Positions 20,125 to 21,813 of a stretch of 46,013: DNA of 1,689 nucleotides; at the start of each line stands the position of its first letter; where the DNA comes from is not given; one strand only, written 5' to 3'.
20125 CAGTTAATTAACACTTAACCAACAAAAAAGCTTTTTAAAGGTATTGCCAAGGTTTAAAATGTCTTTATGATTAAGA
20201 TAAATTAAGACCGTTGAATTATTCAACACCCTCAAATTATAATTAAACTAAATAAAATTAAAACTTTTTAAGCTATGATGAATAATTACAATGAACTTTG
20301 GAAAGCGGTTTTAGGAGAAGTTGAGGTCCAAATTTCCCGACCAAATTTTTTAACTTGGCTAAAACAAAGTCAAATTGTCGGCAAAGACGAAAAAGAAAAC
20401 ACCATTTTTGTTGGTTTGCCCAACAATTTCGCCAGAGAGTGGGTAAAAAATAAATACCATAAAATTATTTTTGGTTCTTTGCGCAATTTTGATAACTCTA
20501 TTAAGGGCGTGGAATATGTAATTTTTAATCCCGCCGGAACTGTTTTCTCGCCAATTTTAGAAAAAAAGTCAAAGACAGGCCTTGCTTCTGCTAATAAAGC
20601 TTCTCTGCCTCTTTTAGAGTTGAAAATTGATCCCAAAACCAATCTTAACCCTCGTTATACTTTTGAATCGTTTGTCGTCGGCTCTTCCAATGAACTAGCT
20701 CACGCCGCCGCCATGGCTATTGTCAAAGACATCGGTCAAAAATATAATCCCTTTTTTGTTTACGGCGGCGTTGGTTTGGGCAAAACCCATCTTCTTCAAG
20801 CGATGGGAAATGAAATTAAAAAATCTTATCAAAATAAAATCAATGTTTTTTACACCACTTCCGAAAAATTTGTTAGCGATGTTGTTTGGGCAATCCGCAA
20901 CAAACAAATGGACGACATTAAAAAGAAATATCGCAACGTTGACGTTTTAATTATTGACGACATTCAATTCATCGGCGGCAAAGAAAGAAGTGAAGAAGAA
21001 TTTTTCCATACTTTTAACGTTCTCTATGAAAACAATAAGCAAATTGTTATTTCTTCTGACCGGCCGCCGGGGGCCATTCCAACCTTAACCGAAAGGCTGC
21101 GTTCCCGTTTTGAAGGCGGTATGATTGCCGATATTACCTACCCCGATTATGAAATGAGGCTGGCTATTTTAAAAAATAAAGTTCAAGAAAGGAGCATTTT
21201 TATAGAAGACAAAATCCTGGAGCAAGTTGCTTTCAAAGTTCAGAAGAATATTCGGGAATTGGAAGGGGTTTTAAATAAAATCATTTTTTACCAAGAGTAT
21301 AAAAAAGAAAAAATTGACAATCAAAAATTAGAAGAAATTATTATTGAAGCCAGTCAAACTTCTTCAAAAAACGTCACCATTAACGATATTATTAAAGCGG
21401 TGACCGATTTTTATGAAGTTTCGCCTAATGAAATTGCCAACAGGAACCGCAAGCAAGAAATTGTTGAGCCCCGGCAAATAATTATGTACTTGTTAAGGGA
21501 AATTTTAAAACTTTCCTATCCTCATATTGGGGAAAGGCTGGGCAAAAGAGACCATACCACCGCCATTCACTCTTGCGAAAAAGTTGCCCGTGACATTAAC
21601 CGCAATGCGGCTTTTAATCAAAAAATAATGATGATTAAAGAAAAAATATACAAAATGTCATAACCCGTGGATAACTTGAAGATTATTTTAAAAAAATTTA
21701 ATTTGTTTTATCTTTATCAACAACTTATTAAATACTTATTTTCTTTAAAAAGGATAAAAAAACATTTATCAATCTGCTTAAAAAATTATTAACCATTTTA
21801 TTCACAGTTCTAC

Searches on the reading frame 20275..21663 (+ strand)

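Call 6: search_protein_families(library=pfam, proteins=[window:20275-21663:+], max_evalue=0.001)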
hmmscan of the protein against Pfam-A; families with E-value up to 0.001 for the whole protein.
window:20275-21663:+ (462 aa): 6 families
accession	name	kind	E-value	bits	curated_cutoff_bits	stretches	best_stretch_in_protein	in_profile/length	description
PF00308.24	Bac_DnaA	-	5.7e-67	225.4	23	1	124-285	1-161/162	Bacterial DnaA ATPAse domain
PF08299.17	Bac_DnaA_C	-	7.1e-27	93.7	31.5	1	369-437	1-69/69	Bacterial dnaA protein helix-turn-helix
PF11638.13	DnaA_N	-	4.5e-13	49.2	24.6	1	6-65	1-59/65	DnaA N-terminal domain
PF01695.23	IstB_IS21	-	9.5e-10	38.8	24.1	1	155-264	91-195/238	IstB-like ATP binding protein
PF00004.35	AAA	-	4.4e-06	27.6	21.2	1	162-272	3-119/131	ATPase family associated with various cellular activities (AAA)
PF13401.12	AAA_22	-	9.1e-05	23.2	27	0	160-256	8-115/130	AAA domain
